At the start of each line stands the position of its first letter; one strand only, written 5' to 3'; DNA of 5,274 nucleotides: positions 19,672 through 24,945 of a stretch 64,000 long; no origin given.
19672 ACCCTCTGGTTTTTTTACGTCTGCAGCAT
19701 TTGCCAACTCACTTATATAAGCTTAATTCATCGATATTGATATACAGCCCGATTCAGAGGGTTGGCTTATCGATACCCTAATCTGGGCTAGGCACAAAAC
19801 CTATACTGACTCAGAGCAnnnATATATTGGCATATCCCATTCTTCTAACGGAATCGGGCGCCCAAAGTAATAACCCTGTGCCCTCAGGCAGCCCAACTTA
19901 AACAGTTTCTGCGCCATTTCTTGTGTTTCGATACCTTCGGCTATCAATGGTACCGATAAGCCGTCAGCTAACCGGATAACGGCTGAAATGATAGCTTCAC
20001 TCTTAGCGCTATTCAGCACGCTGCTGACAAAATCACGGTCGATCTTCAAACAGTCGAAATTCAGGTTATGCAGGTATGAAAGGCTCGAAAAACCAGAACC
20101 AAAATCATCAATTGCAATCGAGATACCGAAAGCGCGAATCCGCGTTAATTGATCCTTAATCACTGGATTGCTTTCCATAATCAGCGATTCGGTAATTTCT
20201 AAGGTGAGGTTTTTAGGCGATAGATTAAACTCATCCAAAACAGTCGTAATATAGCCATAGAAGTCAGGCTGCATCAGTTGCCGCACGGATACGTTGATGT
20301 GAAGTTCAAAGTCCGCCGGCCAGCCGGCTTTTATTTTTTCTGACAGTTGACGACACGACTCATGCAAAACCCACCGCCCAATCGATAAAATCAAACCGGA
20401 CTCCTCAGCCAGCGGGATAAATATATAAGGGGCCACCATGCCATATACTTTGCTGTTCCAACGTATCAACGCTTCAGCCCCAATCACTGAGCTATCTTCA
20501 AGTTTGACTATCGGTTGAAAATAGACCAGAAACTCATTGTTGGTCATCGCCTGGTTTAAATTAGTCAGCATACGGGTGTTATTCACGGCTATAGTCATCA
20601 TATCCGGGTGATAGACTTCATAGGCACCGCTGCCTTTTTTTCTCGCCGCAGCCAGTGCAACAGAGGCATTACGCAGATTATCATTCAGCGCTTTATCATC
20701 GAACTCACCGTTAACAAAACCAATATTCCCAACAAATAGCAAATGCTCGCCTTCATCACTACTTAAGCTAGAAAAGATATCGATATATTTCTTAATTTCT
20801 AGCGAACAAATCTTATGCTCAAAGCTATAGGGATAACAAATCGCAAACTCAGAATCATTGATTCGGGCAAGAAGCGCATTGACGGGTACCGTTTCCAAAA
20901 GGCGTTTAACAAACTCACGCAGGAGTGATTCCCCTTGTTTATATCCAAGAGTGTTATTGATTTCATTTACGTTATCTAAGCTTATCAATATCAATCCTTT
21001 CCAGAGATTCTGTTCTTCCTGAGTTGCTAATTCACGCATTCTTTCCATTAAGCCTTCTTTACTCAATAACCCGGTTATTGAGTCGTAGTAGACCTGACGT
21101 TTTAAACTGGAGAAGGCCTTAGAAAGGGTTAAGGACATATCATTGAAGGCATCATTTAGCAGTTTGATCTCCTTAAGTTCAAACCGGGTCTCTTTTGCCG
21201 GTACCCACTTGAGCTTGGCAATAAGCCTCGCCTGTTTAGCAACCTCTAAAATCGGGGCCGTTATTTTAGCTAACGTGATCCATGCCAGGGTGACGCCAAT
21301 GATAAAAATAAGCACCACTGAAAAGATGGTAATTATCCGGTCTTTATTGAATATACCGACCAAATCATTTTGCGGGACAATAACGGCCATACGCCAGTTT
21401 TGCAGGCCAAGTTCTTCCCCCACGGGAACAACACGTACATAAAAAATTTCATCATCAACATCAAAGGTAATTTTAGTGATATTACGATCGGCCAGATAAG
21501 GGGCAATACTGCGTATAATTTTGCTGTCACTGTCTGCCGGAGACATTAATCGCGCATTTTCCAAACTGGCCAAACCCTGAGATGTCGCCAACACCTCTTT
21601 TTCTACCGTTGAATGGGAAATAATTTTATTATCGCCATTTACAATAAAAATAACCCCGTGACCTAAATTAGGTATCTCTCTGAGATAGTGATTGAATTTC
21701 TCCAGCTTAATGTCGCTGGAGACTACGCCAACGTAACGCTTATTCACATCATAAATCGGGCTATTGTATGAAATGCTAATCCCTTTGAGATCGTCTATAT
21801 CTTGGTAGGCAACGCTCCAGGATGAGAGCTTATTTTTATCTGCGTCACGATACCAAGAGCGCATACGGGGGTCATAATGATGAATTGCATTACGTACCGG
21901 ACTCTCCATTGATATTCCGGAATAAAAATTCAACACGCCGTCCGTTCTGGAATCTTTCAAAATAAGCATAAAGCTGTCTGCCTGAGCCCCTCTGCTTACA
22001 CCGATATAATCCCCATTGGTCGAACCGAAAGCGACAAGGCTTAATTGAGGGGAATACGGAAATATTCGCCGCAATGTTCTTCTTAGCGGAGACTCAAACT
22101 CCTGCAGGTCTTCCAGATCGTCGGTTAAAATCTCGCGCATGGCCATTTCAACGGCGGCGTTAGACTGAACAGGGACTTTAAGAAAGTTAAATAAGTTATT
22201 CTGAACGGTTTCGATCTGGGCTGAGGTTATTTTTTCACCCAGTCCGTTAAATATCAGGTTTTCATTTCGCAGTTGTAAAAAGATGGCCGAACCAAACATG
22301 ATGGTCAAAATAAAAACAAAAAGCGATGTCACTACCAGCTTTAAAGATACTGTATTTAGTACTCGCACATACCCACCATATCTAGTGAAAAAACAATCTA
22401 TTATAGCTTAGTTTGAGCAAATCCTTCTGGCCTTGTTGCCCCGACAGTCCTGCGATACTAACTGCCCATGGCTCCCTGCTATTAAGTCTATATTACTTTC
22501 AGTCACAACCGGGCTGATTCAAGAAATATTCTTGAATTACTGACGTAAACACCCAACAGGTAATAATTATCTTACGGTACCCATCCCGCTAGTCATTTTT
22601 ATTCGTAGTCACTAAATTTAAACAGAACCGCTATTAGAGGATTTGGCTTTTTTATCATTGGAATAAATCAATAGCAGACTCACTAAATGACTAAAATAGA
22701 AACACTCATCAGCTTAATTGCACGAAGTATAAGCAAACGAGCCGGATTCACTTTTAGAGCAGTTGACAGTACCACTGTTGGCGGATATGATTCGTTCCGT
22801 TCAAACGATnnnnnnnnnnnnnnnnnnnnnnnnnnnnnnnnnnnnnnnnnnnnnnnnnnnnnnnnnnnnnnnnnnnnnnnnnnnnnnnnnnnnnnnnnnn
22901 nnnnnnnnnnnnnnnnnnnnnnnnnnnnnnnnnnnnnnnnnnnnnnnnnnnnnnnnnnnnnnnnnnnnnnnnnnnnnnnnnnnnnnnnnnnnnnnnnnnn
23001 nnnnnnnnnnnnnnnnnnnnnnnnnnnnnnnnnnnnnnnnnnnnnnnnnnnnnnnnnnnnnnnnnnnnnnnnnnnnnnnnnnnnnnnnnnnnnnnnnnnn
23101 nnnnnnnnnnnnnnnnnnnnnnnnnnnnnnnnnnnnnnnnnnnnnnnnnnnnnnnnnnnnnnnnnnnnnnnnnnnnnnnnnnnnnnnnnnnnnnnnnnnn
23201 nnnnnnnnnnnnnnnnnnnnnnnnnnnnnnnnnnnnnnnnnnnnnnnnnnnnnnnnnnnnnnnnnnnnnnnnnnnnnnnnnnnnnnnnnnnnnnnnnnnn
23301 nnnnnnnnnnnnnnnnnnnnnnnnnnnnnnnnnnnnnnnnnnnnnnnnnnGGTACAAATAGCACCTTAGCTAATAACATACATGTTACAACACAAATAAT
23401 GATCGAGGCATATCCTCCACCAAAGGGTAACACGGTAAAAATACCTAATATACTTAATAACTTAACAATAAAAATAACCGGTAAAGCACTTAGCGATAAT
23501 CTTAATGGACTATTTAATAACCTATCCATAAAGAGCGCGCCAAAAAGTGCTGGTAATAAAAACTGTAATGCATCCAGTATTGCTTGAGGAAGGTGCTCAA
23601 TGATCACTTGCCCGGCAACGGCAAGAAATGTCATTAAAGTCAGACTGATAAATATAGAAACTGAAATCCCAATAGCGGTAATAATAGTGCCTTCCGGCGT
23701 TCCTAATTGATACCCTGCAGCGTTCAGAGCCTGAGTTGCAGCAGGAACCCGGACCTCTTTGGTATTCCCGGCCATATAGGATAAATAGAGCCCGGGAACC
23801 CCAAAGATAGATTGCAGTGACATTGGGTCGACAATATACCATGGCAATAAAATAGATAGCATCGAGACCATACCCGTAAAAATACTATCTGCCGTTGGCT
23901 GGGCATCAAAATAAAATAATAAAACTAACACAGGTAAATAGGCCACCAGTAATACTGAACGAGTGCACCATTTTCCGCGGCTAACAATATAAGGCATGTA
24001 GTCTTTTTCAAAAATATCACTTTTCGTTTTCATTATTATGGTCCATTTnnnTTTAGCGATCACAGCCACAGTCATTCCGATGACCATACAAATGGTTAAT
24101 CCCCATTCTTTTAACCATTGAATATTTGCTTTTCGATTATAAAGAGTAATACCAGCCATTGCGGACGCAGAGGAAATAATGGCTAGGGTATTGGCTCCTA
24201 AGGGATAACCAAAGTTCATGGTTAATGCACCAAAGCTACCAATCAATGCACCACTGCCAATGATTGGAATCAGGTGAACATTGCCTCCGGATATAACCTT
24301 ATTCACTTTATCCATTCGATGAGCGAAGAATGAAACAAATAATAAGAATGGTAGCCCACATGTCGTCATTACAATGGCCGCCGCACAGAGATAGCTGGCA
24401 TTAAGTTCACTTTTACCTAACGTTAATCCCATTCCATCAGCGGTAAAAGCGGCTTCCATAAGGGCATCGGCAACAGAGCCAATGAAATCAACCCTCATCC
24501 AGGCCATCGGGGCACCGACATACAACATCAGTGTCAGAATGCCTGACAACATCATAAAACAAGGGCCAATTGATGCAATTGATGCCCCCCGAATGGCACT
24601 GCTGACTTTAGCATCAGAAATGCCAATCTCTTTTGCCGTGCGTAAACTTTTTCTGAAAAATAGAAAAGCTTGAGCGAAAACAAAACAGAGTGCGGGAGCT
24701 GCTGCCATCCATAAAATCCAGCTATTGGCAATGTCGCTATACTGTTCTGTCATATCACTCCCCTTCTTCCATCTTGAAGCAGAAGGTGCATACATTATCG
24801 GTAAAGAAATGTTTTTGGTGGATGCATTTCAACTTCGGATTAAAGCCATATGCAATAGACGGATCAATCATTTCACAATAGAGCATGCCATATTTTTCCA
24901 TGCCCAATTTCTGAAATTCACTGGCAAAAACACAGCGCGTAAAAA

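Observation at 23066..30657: Two ~60-bp direct repeats bracket the entire 7.5-kb sigma54 cysteine-catabolic module next to tRNA-Asn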

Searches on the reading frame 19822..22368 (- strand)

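Call 10: search_protein_families(library=ncbifam, proteins=[window:19822-22368:-])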
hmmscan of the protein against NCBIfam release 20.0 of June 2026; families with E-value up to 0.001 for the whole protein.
window:19822-22368:- (849 aa): 28 families (the best 25 are shown)
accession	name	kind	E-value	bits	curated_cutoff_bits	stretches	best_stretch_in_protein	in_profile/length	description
NF052458.1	PhdiestGepA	equivalog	5.2e-202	673.3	1200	1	5-845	4-838/840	phosphodiesterase GepA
NF045675.1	PhdiestaseDibA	equivalog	6.4e-95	318.8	980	1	407-844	185-621/623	phosphodiesterase DibA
NF008467.0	PRK11359.1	equivalog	4.9e-82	276.2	857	1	411-843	361-787/800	oxygen-sensing cyclic-di-GMP phosphodiesterase DosP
NF053781.1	cdiGMPphdstlr2612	equivalog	4.4e-78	263.1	1600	1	417-843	831-1260/1268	Tlr1612 family c-di-GMP phosphodiesterase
NF007474.0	PRK10060.1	equivalog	5.5e-74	249.6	782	1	421-844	232-650/663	cyclic di-GMP phosphodiesterase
NF008807.1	PRK11829.1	equivalog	7.6e-65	219.3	733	1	351-844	164-658/670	biofilm formation regulator HmsP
NF007839.0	PRK10551.1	equivalog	1.1e-48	166.1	461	1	597-843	261-505/518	cyclic di-GMP phosphodiesterase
NF007298.0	PRK09776.1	equivalog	1.1e-43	149.4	1135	1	421-843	679-1101/1111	diguanylate cyclase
NF045673.1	c-di-GMPRcptLapD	equivalog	8.5e-41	140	1020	1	350-840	154-646/647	cyclic di-GMP receptor LapD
NF008281.1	PRK11059.1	equivalog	5.8e-36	124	663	1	425-841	220-632/633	RNase E specificity factor CsrD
NF052596.1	RR_EAL_PvrR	equivalog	1.7e-35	122.4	580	1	600-843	143-384/398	response regulator cyclic di-GMP phosphodiesterase PvrR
NF052265.1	EAL_dom_RimA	equivalog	6.2e-25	87.9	430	1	610-839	14-234/248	S6 modification regulatory phosphodiesterase RimA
NF051476.1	CDiGphdiTpdA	equivalog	2.7e-18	66.1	1000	1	690-835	425-567/570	cyclic di-GMP phosphodiesterase TpdA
NF008617.0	PRK11596.1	equivalog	7.1e-16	58.2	190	1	739-844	144-248/255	cyclic-guanylate-specific phosphodiesterase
NF007423.1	PRK09966.1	equivalog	1e-14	54.2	325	1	341-511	147-325/390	diguanylate cyclase DgcN/YfiN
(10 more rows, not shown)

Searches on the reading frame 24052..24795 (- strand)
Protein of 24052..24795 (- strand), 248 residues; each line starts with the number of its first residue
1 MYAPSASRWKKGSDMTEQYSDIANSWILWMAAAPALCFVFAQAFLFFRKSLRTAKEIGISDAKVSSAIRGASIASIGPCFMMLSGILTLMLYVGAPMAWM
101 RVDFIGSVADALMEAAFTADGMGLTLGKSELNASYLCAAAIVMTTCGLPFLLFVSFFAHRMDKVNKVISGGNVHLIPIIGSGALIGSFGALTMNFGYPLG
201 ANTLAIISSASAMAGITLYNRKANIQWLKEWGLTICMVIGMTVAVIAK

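Call 10: search_protein_families(library=ncbifam, proteins=[window:24052-24795:-])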
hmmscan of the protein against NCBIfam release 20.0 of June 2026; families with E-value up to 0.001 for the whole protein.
window:24052-24795:- (248 aa): 0 families

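Call 13: search_protein_families(library=pfam, proteins=[window:24052-24795:-])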
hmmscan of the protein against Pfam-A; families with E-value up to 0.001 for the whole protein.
window:24052-24795:- (248 aa): 1 family
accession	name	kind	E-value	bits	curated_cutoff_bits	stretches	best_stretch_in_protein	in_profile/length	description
PF16481.10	DUF5058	-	2.6e-52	178.1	28.2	1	24-241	1-222/222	Domain of unknown function (DUF5058)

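Call 32: find_homologous_proteins(query=window:24052-24795:-)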
Query window:24052-24795:- (248 aa): 107 proteins with E <= 0.001 among 1408 candidates.
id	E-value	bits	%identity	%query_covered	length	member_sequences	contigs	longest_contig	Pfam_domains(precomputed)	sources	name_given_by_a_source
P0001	1.2e-144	498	100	94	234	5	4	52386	PF16481.11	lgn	-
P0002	9.1e-127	440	86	94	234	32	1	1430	PF16481.11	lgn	-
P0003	6.3e-125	434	85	94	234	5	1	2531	PF16481.11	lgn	-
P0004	8.2e-125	433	85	94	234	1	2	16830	PF16481.11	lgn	-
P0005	3.3e-124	431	85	94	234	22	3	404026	PF16481.11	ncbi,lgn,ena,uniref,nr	ncbi:DUF5058 family protein [uncultured Klebsiella sp.]|uniref:DUF5058 family protein n=1 Tax=uncult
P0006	2.1e-123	429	84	94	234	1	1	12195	PF16481.11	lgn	-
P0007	1.3e-121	423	81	94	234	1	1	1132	PF16481.11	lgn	-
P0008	1.9e-118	412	80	94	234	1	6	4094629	PF16481.11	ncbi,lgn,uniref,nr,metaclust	ncbi:DUF5058 family protein [Pragia fontium]|uniref:DUF5058 domain-containing protein n=2 Tax=Pragia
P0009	1.5e-114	400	76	94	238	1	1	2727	PF16481.11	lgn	-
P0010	1.5e-114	400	78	94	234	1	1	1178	PF16481.11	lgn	-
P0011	2.0e-114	399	79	94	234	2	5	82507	PF16481.11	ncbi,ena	-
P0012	4.4e-113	395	79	94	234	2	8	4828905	PF16481.11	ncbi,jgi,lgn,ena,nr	ncbi:DUF5058 family protein [Intestinirhabdus alba]|jgi:hypothetical protein|nr:DUF5058 family prote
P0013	8.9e-78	279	56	94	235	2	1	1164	PF16481.11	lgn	-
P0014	4.7e-76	274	53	94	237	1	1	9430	PF16481.11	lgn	-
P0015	1.7e-75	272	54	94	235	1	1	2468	PF16481.11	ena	-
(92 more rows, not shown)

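Call 33: find_encoding_contigs(protein=P0008, flank=10000, max_places=3)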
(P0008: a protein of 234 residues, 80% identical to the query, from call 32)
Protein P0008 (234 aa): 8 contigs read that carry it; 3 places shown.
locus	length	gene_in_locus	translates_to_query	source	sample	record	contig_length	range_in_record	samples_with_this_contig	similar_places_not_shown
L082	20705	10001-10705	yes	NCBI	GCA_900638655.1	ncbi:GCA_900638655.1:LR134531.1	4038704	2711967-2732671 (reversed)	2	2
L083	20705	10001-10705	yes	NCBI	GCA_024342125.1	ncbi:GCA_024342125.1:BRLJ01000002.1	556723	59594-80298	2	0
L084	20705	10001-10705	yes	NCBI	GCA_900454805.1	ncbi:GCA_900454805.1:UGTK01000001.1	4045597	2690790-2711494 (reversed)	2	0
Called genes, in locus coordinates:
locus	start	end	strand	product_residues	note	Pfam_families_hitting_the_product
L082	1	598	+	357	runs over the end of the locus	PF02547:Queuosine_synth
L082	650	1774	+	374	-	PF01702:TGT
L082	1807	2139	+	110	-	PF02699:YajC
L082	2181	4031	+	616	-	PF13721:SecD-TM1, PF07549:Sec_GG (weak), PF21760:SecD_1st, PF22599:SecDF_P1_head, PF02355:SecD_SecF_C, PF03176:MMPL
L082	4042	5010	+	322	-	PF07549:Sec_GG, PF02355:SecD_SecF_C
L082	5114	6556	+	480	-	PF00158:Sigma54_activat, PF01078:Mg_chelatase (faint), PF14532:Sigma54_activ_2, PF00004:AAA (faint), PF25601:AAA_lid_14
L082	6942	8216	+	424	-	PF03313:SDH_alpha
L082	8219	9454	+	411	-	PF04389:Peptidase_M28, PF01546:Peptidase_M20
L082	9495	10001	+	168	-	PF14196:ATC_hydrolase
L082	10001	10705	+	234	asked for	PF16481:DUF5058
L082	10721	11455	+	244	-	-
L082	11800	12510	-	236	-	PF01656:CbiA, PF13500:AAA_26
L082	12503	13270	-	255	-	PF01209:Ubie_methyltran, PF13489:Methyltransf_23, PF13847:Methyltransf_31, PF08241:Methyltransf_11, PF08242:Methyltransf_12, PF13649:Methyltransf_25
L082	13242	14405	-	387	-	PF00155:Aminotran_1_2, PF00266:Aminotran_5 (weak), PF01212:Beta_elim_lyase (weak)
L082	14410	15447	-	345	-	PF04055:Radical_SAM, PF06968:BATS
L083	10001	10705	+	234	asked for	PF16481:DUF5058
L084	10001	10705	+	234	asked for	PF16481:DUF5058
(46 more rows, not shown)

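Call 34: find_encoding_contigs(protein=P0005, flank=10000, max_places=3)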
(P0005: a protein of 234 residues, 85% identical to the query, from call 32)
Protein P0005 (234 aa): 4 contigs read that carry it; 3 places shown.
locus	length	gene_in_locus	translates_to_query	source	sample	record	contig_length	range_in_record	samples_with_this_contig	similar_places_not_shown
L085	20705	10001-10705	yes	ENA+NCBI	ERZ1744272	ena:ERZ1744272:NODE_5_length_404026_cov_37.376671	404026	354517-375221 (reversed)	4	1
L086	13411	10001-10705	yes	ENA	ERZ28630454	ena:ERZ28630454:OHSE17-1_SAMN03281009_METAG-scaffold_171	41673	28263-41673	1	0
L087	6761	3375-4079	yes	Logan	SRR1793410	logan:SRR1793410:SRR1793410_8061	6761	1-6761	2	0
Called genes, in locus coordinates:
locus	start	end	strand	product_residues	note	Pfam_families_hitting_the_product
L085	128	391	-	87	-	-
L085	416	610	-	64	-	-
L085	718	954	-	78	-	PF13560:HTH_31, PF01381:HTH_3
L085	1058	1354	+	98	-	PF13693:HTH_35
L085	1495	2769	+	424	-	PF03825:Nuc_H_symport, PF07690:MFS_1, PF12832:MFS_1_like, PF07690:MFS_1 (weak)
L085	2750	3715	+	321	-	PF01156:IU_nuc_hydro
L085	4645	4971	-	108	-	PF05717:TnpB_IS66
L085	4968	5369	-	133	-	PF01527:HTH_Tnp_1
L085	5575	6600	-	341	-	PF13384:HTH_23 (weak), PF13551:HTH_29, PF13592:HTH_33, PF13358:DDE_3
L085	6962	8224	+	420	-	PF03313:SDH_alpha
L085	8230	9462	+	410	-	PF04389:Peptidase_M28, PF01546:Peptidase_M20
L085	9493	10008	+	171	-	PF14196:ATC_hydrolase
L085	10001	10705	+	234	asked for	PF16481:DUF5058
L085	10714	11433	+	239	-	-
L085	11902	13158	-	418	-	PF13356:Arm-DNA-bind_3, PF22022:Phage_int_M, PF00589:Phage_integrase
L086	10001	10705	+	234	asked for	PF16481:DUF5058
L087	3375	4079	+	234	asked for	PF16481:DUF5058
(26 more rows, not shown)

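Call 35: find_encoding_contigs(protein=P0012, flank=10000, max_places=3)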
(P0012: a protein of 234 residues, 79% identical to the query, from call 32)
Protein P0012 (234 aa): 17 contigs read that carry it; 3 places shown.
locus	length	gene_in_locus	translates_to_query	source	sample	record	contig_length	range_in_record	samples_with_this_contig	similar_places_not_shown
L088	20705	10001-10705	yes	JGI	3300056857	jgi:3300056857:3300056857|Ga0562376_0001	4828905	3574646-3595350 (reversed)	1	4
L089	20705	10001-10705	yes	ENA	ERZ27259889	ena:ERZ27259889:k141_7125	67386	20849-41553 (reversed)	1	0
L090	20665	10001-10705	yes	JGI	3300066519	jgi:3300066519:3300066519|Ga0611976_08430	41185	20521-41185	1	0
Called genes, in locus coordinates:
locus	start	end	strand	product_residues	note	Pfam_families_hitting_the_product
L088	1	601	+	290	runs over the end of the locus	PF02492:cobW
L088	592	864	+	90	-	PF01455:HupF_HypC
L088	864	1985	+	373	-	PF01924:HypD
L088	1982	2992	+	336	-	PF00586:AIRS, PF02769:AIRS_C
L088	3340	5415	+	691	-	PF01590:GAF, PF13185:GAF_2, PF13492:GAF_3, PF00158:Sigma54_activat, PF14532:Sigma54_activ_2, PF07728:AAA_5, PF25601:AAA_lid_14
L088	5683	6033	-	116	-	PF11756:YgbA_NO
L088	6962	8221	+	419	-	PF03313:SDH_alpha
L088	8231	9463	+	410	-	PF04389:Peptidase_M28, PF01546:Peptidase_M20, PF07687:M20_dimer (weak)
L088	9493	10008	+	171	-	PF14196:ATC_hydrolase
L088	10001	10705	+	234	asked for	PF16481:DUF5058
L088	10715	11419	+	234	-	-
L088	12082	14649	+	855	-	PF01624:MutS_I, PF05188:MutS_II, PF05192:MutS_III, PF05190:MutS_IV, PF00488:MutS_V, PF27441:MutS_C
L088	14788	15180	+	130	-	PF06476:DUF1090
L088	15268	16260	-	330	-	PF00140:Sigma70_r1_2, PF04542:Sigma70_r2, PF04539:Sigma70_r3, PF04545:Sigma70_r4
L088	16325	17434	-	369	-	PF01476:LysM, PF01551:Peptidase_M23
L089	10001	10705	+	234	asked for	PF16481:DUF5058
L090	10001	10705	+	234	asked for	PF16481:DUF5058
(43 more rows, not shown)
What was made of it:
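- The module is demonstrably mobile on evolutionary time scales (calls 33-35).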

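Call 40: find_encoding_contigs(protein=P0004, flank=10000, max_places=3)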
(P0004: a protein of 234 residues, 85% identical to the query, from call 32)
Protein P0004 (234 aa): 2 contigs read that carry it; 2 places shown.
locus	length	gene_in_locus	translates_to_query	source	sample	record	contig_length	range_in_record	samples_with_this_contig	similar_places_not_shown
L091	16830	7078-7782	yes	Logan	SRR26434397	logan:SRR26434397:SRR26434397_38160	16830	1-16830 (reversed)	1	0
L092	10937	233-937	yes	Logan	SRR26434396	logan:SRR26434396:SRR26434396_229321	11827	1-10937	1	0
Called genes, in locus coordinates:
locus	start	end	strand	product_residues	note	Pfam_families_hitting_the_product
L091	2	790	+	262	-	?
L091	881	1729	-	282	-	PF07589:PEP_exosort_dom (weak)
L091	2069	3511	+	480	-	PF00158:Sigma54_activat, PF14532:Sigma54_activ_2, PF07728:AAA_5 (faint), PF25601:AAA_lid_14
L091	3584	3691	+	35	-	-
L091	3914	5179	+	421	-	PF03313:SDH_alpha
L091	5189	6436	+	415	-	PF04389:Peptidase_M28, PF01546:Peptidase_M20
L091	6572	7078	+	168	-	PF14196:ATC_hydrolase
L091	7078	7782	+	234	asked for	PF16481:DUF5058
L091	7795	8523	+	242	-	-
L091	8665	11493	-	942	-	PF09925:DUF2157, PF14351:DUF4401, PF14345:GDYXXLXY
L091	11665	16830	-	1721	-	?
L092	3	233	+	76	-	?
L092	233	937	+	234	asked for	PF16481:DUF5058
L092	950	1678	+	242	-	-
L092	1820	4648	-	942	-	PF09925:DUF2157, PF14351:DUF4401, PF14345:GDYXXLXY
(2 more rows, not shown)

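Call 41: find_encoding_contigs(protein=P0006, flank=10000, max_places=3)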
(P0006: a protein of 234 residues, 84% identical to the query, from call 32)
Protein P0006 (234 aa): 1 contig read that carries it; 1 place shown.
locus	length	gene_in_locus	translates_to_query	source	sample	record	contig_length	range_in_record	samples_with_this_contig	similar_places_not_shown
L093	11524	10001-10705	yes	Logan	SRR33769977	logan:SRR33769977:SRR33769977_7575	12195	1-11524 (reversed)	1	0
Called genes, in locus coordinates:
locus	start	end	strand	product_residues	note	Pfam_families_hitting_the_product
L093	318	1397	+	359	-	PF01408:GFO_IDH_MocA, PF01488:Shikimate_DH (faint), PF02894:GFO_IDH_MocA_C, PF22725:GFO_IDH_MocA_C3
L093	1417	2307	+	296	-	PF01261:AP_endonuc_2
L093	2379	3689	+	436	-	PF07690:MFS_1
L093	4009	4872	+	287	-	PF09313:TehB-like, PF03848:TehB, PF05175:MTS (weak), PF13489:Methyltransf_23 (weak), PF08241:Methyltransf_11 (weak), PF08242:Methyltransf_12 (weak), PF13649:Methyltransf_25, PF13847:Methyltransf_31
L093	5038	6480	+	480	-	PF00158:Sigma54_activat, PF01078:Mg_chelatase (faint), PF14532:Sigma54_activ_2, PF00004:AAA (weak), PF07724:AAA_2 (weak), PF07728:AAA_5 (weak), PF25601:AAA_lid_14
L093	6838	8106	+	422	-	PF03313:SDH_alpha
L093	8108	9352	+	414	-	PF04389:Peptidase_M28, PF01546:Peptidase_M20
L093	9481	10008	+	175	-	PF14196:ATC_hydrolase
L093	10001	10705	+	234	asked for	PF16481:DUF5058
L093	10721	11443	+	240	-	-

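Call 42: find_encoding_contigs(protein=P0001, flank=10000, max_places=4)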
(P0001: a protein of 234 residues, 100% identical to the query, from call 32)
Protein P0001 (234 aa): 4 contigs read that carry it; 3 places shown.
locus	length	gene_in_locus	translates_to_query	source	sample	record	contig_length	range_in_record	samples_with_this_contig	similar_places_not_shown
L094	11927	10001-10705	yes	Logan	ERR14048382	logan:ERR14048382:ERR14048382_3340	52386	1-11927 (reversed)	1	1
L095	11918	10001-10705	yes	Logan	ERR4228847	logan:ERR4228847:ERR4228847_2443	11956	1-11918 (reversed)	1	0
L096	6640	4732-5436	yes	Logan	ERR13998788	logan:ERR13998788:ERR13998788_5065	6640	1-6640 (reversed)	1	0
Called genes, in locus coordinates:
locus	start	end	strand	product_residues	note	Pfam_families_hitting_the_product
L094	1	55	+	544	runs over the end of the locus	PF03446:NAD_binding_2, PF00393:6PGD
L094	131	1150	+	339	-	PF00106:adh_short, PF01073:3Beta_HSD, PF01370:Epimerase, PF02719:Polysacc_synt_2, PF04321:RmlD_sub_bind, PF05368:NmrA (weak), PF08659:KR (weak), PF16363:GDP_Man_Dehyd, +2 more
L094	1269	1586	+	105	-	PF04363:DUF496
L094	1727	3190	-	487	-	PF02378:PTS_EIIC, PF00367:PTS_EIIB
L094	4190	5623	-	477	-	PF01078:Mg_chelatase (faint), PF00158:Sigma54_activat, PF14532:Sigma54_activ_2, PF00004:AAA (weak), PF07724:AAA_2 (weak), PF25601:AAA_lid_14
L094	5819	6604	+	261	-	PF12833:HTH_18, PF00165:HTH_AraC (weak)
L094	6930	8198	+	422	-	PF03313:SDH_alpha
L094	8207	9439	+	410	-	PF04389:Peptidase_M28, PF01546:Peptidase_M20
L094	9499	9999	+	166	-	PF14196:ATC_hydrolase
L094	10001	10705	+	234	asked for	PF16481:DUF5058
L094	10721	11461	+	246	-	-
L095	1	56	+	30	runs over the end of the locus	?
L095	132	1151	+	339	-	PF00106:adh_short, PF01073:3Beta_HSD, PF01370:Epimerase, PF02719:Polysacc_synt_2, PF04321:RmlD_sub_bind, PF05368:NmrA (weak), PF08659:KR (weak), PF16363:GDP_Man_Dehyd, +2 more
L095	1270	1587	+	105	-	PF04363:DUF496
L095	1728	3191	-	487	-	PF02378:PTS_EIIC, PF00367:PTS_EIIB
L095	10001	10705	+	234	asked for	PF16481:DUF5058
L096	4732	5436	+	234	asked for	PF16481:DUF5058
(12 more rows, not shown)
